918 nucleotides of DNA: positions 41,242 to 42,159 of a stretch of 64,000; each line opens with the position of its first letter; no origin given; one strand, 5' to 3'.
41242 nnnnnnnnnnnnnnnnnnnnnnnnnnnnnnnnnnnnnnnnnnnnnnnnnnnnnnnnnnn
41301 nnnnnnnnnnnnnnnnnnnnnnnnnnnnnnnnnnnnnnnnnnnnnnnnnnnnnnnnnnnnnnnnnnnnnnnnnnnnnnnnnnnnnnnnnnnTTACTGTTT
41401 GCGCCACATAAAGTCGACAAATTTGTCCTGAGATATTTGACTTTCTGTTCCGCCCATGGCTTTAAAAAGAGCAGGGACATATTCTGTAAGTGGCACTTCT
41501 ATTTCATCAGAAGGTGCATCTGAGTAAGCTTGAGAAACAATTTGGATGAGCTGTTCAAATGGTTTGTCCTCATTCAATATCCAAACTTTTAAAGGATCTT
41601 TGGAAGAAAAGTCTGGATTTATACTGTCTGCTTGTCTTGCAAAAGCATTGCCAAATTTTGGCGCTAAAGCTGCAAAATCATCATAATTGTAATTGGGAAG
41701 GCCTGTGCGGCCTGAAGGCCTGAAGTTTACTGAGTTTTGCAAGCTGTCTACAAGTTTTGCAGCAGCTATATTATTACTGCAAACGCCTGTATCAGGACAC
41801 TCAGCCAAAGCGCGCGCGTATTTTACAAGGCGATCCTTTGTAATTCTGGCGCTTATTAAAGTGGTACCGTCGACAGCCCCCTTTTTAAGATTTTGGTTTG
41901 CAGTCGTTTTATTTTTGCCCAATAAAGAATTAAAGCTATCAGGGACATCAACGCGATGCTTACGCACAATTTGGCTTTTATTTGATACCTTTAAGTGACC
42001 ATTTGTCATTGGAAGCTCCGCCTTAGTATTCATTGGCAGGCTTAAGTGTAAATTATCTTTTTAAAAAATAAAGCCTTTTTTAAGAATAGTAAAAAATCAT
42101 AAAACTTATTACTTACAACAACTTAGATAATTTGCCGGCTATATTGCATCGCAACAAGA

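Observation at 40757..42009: Tandem pair of 205-aa genes: 423 nt virtually identical at the 3' ends, divergent 5' thirds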

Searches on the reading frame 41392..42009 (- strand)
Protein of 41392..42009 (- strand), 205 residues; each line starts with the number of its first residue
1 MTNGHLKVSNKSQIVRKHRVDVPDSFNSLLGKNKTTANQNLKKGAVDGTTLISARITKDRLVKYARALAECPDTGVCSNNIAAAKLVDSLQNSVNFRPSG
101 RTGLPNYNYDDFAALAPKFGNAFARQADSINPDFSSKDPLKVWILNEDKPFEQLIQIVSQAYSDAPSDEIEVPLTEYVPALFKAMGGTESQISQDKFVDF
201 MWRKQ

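Call 5: search_protein_families(library=pfam, proteins=[window:41392-42009:-], max_evalue=0.1)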
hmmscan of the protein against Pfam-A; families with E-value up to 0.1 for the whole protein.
window:41392-42009:- (205 aa): 1 family
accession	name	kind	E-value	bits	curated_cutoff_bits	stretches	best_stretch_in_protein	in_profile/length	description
PF06971.19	Put_DNA-bind_N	-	0.054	14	27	0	56-88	5-40/49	Putative DNA-binding protein N-terminus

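Call 6: search_protein_families(library=ncbifam, proteins=[window:41392-42009:-], max_evalue=0.1)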
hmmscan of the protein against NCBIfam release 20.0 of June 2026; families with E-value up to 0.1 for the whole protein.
window:41392-42009:- (205 aa): 0 families

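Call 7: find_homologous_proteins(query=window:41392-42009:-, max_evalue=0.01)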
Query window:41392-42009:- (205 aa): 4 proteins with E <= 0.01 among 293 candidates.
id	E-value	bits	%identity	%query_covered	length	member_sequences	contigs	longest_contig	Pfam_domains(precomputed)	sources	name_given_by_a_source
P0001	6.2e-132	455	100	100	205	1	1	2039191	-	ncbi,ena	-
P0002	5.3e-111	387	83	100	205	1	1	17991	-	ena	-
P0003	1.5e-99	349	80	100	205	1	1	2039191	-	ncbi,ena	-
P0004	1.5e-49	186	49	100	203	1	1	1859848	-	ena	-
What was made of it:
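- The genome is probably a metagenome-derived 2.04-Mb contig (call 7).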

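Call 10: find_encoding_contigs(protein=P0004, flank=10000, max_places=4)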
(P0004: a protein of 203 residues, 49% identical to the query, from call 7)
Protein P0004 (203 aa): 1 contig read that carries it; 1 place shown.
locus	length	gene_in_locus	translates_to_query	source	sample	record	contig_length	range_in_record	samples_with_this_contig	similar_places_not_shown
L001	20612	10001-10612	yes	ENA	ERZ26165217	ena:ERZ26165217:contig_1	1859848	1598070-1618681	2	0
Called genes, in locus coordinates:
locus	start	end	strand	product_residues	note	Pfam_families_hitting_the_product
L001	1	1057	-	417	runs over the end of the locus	PF02771:Acyl-CoA_dh_N, PF02770:Acyl-CoA_dh_M, PF00441:Acyl-CoA_dh_1, PF08028:Acyl-CoA_dh_2 (weak)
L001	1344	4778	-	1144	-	-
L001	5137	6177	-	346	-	-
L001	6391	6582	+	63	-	-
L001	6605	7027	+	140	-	-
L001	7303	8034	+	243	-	-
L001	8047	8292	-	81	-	-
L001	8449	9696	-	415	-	-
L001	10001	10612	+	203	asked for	-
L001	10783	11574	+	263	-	PF01514:YscJ_FliF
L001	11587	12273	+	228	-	-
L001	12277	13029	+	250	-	PF06635:T3SS_SCTL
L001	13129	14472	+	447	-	PF02874:ATP-synt_ab_N (weak), PF00006:ATP-synt_ab, PF18269:T3SS_ATPase_C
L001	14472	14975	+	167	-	-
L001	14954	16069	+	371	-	PF28396:SepQ_C (weak), PF01052:FliMN_C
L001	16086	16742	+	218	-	PF00813:FliP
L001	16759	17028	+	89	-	PF01313:Bac_export_3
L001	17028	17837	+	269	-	PF01311:Bac_export_1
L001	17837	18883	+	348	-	PF01312:Bac_export_2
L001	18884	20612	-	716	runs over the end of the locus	PF00771:FHIPEP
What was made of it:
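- On NopB/NolB (rhizobial pilus-associated type III substrate): P0004 in L001 is directly upstream of sctJ (call 10).
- Closest known: NopB/NolB of rhizobial Rhc-type secretion systems. Same: In L001 the orthologue P0004 lies directly upstream of sctJ (call 10).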

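Call 11: find_encoding_contigs(protein=P0002, flank=10000, max_places=4)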
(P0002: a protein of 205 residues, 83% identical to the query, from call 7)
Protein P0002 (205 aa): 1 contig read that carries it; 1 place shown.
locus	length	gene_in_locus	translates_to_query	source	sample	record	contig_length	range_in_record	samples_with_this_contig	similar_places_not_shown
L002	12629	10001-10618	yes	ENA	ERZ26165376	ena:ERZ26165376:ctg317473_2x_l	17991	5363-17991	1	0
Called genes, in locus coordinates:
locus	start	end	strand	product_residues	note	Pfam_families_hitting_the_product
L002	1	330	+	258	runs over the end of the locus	PF00067:p450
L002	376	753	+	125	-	PF00753:Lactamase_B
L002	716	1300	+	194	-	PF00753:Lactamase_B, PF17778:WHD_BLACT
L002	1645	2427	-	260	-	PF07386:DUF1499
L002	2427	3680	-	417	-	PF02771:Acyl-CoA_dh_N, PF02770:Acyl-CoA_dh_M, PF00441:Acyl-CoA_dh_1, PF08028:Acyl-CoA_dh_2 (weak)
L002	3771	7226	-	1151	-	-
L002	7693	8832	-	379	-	-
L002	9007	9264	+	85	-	-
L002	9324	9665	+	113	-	-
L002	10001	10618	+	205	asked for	-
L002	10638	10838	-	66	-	-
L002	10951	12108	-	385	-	-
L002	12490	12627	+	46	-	?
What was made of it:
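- A closely related strain has one copy (call 11).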

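Call 13: find_related_loci(query=A2, collection=genome_contigs, flank=10000)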
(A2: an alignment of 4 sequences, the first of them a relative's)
Query A2 (205 aa) in genome_contigs; peptide patterns used: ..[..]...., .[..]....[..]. (x = any residue, [..] = any of these).
45 stretches matched a pattern, but none encodes a relative of the query by tblastn (E <= 1e-3).

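Call 27: search_protein_representatives(alignment_id=A2)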
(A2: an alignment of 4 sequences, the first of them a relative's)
Query: 4 sequences, 206 profile positions. Proteins with E-value up to 0.001 (for the whole library): 11; up to 1e-10: 4; up to 1e-30: 2. The best 11 are listed.
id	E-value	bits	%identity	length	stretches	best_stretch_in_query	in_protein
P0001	1.1e-121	420.3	-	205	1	1-206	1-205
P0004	6.4e-104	362.3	-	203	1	1-206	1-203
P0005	9.6e-13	64.5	-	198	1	45-206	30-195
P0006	6.7e-11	58.5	-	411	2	45-147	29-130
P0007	1.1e-08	51.3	-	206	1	56-206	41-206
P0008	2.7e-08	50.0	-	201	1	57-206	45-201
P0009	3.6e-08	49.6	-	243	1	5-203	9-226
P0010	2.8e-07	46.7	-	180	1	59-206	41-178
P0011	1.6e-06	44.2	-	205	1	49-174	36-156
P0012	5.6e-06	42.4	-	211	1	6-204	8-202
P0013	2.9e-04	36.8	-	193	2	90-205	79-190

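Call 31: search_solved_structures(query=A3, max_evalue=10, show_alignments=2)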
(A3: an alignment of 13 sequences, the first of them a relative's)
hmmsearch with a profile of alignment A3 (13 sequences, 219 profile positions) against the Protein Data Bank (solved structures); distinct sequences matched with E-value up to 10: 8.
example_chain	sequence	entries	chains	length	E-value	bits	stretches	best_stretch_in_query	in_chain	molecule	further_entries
2m7n_A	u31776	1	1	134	0.021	17.6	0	172-214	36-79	Calcium-binding protein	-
1jfj_A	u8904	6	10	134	0.028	17.2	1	170-216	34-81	CALCIUM-BINDING PROTEIN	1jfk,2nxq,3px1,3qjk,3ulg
7qzl_D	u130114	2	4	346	0.062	16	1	47-138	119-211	Amine Dehydrogenase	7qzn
2jnx_A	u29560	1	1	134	0.24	14.1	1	168-215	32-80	Calcium binding protein 2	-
8vsx_A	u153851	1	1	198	0.28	13.9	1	144-195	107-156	Guanylyl cyclase-activating protein 1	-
7m2m_A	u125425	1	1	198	0.3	13.8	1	144-195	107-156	Guanylate cyclase activator 1A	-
6iau_A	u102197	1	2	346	0.45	13.3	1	47-138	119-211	Amine Dehydrogenase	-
9k6m_A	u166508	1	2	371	1.8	11.3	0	174-205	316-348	EF-hand domain-containing protein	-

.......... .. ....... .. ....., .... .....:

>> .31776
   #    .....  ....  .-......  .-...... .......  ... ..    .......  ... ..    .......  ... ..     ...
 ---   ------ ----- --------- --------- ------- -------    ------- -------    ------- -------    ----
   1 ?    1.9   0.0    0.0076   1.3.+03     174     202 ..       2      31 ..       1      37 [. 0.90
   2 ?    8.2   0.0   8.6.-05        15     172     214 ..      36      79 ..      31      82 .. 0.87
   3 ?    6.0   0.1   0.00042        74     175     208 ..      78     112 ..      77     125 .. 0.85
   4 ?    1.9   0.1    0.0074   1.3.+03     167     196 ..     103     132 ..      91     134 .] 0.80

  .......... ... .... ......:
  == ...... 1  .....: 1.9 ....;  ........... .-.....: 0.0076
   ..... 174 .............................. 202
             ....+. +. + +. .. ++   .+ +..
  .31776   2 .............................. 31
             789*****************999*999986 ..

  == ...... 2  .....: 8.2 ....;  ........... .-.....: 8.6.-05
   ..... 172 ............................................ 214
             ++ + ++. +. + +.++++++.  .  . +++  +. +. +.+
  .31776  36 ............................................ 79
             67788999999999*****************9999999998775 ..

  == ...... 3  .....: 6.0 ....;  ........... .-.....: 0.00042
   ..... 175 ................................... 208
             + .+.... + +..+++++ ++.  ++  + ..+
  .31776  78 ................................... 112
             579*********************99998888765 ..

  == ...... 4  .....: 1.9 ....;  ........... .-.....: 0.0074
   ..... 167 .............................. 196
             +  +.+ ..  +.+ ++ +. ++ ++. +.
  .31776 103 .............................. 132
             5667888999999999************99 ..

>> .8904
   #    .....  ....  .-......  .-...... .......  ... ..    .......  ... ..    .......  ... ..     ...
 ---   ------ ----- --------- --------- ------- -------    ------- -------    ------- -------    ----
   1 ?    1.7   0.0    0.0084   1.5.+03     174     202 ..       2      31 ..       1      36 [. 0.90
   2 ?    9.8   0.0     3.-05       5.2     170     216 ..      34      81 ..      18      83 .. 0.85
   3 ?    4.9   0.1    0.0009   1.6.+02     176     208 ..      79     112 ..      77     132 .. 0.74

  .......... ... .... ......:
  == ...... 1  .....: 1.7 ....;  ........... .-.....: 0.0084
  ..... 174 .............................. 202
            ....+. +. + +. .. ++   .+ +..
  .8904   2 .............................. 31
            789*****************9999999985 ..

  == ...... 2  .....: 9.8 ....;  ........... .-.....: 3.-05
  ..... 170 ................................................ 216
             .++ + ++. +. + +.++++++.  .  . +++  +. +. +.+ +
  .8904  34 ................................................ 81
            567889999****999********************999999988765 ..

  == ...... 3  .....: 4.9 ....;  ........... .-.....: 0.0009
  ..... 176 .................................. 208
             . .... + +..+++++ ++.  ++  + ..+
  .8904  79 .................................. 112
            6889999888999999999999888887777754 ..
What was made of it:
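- Closest known: EF-hand calcium-binding motif. Same: The family profile matches EF-hand proteins weakly over the last 45 or so residues (E = 0.02-0.03, call 31).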

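Call 32: search_protein_families(library=pfam, alignment_id=A3, max_evalue=1)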
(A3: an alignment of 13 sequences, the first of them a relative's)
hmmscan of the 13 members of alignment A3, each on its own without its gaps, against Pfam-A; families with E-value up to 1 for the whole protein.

A. member 1, P0001 (205 aa): 1 family
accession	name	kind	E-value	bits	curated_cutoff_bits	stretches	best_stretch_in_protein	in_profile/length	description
PF06971.19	Put_DNA-bind_N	-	0.054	14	27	1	56-88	5-40/49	Putative DNA-binding protein N-terminus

B. families by the number of members that match (of 13 scanned): 17 families
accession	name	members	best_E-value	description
PF00036.39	EF-hand_1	2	0.0015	EF hand domain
PF13202.12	EF-hand_5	2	0.015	EF hand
PF13499.12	EF-hand_7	2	0.032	EF-hand domain pair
PF07719.23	TPR_2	1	4.8e-07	Tetratricopeptide repeat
PF13174.12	TPR_6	1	4.4e-05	Tetratricopeptide repeat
PF00515.34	TPR_1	1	0.00028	Tetratricopeptide repeat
PF13424.12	TPR_12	1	0.0076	Tetratricopeptide repeat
PF13181.12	TPR_8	1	0.028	Tetratricopeptide repeat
PF02959.21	Tax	1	0.031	HTLV Tax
PF00122.25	E1-E2_ATPase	1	0.042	E1-E2 ATPase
PF13428.12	TPR_14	1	0.046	Tetratricopeptide repeat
PF06971.19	Put_DNA-bind_N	1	0.054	Putative DNA-binding protein N-terminus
PF19556.4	PRTRC_E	1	0.11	PRTRC system protein E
PF21529.2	GLV1-2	1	0.12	Gloven 1/2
PF13405.12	EF-hand_6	1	0.15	EF-hand domain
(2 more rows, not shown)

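Call 34: list_cluster_members(proteins=[P0001, P0003, P0004, P0009, P0012, P0013, P0005, P0007, P0010, P0011])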
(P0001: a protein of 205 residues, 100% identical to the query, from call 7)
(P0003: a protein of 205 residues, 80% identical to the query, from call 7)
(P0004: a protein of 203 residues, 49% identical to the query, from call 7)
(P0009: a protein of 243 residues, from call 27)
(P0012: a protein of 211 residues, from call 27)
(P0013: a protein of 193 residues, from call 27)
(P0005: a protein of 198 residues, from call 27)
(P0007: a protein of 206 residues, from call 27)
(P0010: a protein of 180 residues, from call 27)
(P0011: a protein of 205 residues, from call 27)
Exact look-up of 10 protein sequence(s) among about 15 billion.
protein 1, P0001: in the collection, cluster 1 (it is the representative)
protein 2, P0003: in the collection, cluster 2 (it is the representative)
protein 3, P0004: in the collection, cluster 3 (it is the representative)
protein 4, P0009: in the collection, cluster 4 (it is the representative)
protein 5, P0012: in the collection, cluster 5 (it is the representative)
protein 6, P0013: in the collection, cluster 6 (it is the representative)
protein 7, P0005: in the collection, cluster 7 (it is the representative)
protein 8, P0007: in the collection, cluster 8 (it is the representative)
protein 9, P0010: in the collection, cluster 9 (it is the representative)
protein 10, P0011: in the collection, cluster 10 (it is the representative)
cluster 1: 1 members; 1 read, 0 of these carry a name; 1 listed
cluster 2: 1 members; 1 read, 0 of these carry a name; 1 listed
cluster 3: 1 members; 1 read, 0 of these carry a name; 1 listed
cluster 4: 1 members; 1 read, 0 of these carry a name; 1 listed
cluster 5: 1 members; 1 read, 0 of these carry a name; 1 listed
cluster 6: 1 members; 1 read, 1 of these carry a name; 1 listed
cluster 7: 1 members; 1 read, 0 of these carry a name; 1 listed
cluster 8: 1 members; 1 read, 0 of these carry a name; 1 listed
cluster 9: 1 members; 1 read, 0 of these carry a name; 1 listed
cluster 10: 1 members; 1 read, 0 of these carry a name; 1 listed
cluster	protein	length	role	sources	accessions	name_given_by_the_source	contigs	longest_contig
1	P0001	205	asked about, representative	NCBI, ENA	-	-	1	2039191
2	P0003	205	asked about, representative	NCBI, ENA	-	-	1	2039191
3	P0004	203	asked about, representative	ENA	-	-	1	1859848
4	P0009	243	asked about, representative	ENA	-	-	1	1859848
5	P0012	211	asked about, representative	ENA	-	-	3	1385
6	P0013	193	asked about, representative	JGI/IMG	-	hypothetical protein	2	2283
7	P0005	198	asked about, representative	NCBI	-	-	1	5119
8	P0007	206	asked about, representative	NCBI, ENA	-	-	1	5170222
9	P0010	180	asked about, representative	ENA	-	-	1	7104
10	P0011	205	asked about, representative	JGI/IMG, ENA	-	-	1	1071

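Call 36: find_encoding_contigs(protein=P0001, flank=1000, max_places=3)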
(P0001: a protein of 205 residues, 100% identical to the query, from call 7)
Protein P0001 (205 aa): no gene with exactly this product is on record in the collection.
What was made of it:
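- Tried and rejected: A lookup of the window's own contig record failed (call 36), so the organism name was not obtained.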

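Call 37: find_encoding_contigs(protein=P0007, flank=8000, max_places=3)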
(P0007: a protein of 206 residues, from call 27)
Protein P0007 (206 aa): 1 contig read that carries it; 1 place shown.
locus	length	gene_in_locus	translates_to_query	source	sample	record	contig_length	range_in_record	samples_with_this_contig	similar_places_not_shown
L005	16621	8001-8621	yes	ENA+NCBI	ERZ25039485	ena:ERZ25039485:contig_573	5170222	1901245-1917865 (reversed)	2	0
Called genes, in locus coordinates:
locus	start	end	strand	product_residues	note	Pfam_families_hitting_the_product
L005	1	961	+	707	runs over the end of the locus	PF00676:E1_dh, PF02779:Transket_pyr, PF02780:Transketolase_C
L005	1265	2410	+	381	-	PF00089:Trypsin, PF13365:Trypsin_2, PF13432:TPR_16 (weak), PF14559:TPR_19 (weak), PF23914:TPR_CcmH_CycH (weak), PF00515:TPR_1 (weak), PF13414:TPR_11, PF13414:TPR_11, +13 more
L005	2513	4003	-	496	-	PF00675:Peptidase_M16, PF05193:Peptidase_M16_C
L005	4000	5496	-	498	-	PF00675:Peptidase_M16, PF05193:Peptidase_M16_C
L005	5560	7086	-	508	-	PF04280:Tim44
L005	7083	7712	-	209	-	-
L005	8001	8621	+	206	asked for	-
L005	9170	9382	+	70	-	-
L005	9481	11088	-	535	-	PF00069:Pkinase, PF01636:APH (faint), PF07714:PK_Tyr_Ser-Thr, PF03109:ABC1 (weak)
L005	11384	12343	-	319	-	-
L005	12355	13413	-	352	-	-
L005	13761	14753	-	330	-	-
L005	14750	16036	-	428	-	PF13535:ATP-grasp_4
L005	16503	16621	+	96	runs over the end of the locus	-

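Call 39: predict_structure(alignment_id=A3)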
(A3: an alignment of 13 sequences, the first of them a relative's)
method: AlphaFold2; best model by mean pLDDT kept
length: 205 residues; sequences in the alignment: 13
mean_pLDDT: 78.5   pTM: 0.68
mean pLDDT of the five models: 78.5, 75.2, 73.1, 72.7, 71.0
residues with pLDDT >= 90: 107; 70-90: 45; 50-70: 2; < 50: 51
segments of 3 or more residues with pLDDT < 50: 1-25, 27-52
pLDDT, mean of each block of 10 residues (from residue 1): 44 41 46 40 38 75 95 89 97 88 95 93 92 84 90 87 82 96 95 96 93
secondary structure, 60 per line:
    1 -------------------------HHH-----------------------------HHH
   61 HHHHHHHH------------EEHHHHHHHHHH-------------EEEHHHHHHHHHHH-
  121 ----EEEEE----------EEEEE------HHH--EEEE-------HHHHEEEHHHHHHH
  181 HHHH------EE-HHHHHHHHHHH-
elements in order: H58-68 H83-92 E106-108 H109-119 E125-129 E140-144 E156-159 H167-170 E171-173 H174-184 H194-204
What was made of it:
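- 41392..42009 (-): Gene B (P0001), 205 aa, the upstream copy of the tandem pair. In the AlphaFold2 model, residues 1-52 have pLDDT below 50 and residues 53-205 have pLDDT mostly 82-97 per 10-residue block (call 39).
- On Type III-secreted substrate or effector (generic): pLDDT is below 50 for residues 1-52 of the gene B model (call 39).
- Closest known: EF-hand calcium-binding motif. Same: The model shows helix-loop-helix geometry at residues 174-204 (call 39).
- Residues 1-52 of the gene B model have pLDDT below 50, and the rest is confident (call 39).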

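Call 42: fold_search(model_id=the predicted structure, library=pdb)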
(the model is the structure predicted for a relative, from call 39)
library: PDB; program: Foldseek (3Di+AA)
matches with E <= 10: 17; with E <= 0.001: 0
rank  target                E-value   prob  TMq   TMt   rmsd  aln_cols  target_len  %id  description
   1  5zwm_v                2.9e+00  0.03  0.12  0.14  20.3       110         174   11  Cryo-EM structure of the yeast pre-B complex at an average resolution of 3.4~4.6 angstrom (tri-snRNP and U2 snRNP Part (released 2018-08-29)
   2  8e8m_D                4.6e+00  0.01  0.09  0.03  12.7       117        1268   12  Mycobacterium tuberculosis RNAP paused elongation complex (released 2023-03-22)
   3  7oqb_U                5.8e+00  0.02  0.10  0.10  10.9        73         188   10  The U2 part of Saccharomyces cerevisiae spliceosomal pre-A complex (delta BS-A ACT1) (released 2021-08-11)
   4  7dco_v                6.1e+00  0.08  0.12  0.12   6.4        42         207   14  Cryo-EM structure of the activated spliceosome (Bact complex) at an atomic resolution of 2.5 angstrom (released 2021-03-17)
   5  3lib_H                6.1e+00  0.03  0.10  0.08   6.5        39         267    5  Crystal Structure of the extracellular domain of the putative histidine kinase mmHK1S-Z3 (released 2010-05-05)
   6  4dgw_C                7.3e+00  0.01  0.10  0.12  10.9        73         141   10  Crystal Structure of the SF3a splicing factor complex of U2 snRNP (released 2012-05-02)
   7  6g90_U                7.3e+00  0.01  0.10  0.09  10.9        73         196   10  Prespliceosome structure provides insight into spliceosome assembly and regulation (map A2) (released 2018-08-22)
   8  8k42_W                7.3e+00  0.01  0.09  0.04  14.2       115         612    4  Structure of full Banna virus (released 2024-03-27)
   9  7vzy_B                7.3e+00  0.01  0.08  0.04  12.7        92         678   14  The structure of GdmN complex with AMP and 20-O-methyl-19-chloroproansamitocin (released 2022-11-16)
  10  6hsw_A                7.7e+00  0.01  0.11  0.07  16.0       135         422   11  A CE15 glucuronoyl esterase from Teredinibacter turnerae T7901 (released 2019-03-20)
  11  7q3d_C                8.2e+00  0.03  0.15  0.09  10.2        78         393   22  Structure of the human CPLANE complex (released 2022-04-06)
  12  5nrl_U                8.2e+00  0.01  0.10  0.09  10.9        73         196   10  Structure of a pre-catalytic spliceosome (released 2017-05-31)
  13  3od9_C                8.7e+00  0.01  0.08  0.11  12.5        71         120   17  Crystal structure of PliI-Ah, periplasmic lysozyme inhibitor of I-type lysozyme from Aeromonas hydrophyla (released 2010-12-22)
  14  4hqb_E                9.2e+00  0.02  0.12  0.17   6.5        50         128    6  Crystal structure of DdrB from Deinococcus radiodurans bound to ssDNA (released 2013-09-04)
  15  6f8f_D                9.7e+00  0.02  0.11  0.14   9.9        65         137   12  Co-crystal structure of SPOP MATH domain and human Pdx1 fragment (released 2018-11-28)
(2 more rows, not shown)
